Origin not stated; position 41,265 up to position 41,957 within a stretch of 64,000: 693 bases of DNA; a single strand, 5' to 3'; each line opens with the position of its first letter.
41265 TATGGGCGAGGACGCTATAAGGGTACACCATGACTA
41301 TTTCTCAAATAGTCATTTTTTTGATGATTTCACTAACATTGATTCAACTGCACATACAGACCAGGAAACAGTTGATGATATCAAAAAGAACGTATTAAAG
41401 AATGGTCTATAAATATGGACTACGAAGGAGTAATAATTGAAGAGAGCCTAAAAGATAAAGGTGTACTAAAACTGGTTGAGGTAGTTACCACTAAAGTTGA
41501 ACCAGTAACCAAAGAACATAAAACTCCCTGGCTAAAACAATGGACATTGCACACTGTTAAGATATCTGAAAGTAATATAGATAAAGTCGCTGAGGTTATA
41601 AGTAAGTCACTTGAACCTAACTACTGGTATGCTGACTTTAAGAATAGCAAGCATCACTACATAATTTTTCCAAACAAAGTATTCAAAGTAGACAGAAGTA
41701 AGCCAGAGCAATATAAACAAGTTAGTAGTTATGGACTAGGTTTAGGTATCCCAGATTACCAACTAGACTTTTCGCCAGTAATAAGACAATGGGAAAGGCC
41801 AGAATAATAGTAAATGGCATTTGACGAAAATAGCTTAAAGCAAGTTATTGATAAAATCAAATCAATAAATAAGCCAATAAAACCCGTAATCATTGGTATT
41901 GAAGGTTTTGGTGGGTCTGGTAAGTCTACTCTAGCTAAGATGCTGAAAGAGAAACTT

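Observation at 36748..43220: Fragments of the tRNA-Arg(TCG) 3' end are reiterated, and permuted, inside the island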

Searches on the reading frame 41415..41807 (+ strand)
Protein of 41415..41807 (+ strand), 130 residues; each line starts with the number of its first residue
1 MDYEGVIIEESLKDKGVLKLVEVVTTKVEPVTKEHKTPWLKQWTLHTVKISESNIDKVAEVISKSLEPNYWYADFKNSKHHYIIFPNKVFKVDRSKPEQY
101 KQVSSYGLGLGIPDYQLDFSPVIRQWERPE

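Call 12: search_protein_families(library=pfam, proteins=[window:41415-41807:+], max_evalue=0.01)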
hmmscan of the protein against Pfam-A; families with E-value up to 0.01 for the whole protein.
window:41415-41807:+ (130 aa): 0 families

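Call 67: search_protein_families(library=pfam, proteins=[window:41415-41807:+], max_evalue=0.1)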
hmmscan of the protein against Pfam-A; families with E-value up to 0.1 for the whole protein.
window:41415-41807:+ (130 aa): 0 families

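Call 89: search_protein_families(library=phrogs, proteins=[window:41415-41807:+], max_evalue=0.001)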
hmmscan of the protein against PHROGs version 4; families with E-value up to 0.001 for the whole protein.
window:41415-41807:+ (130 aa): 0 families
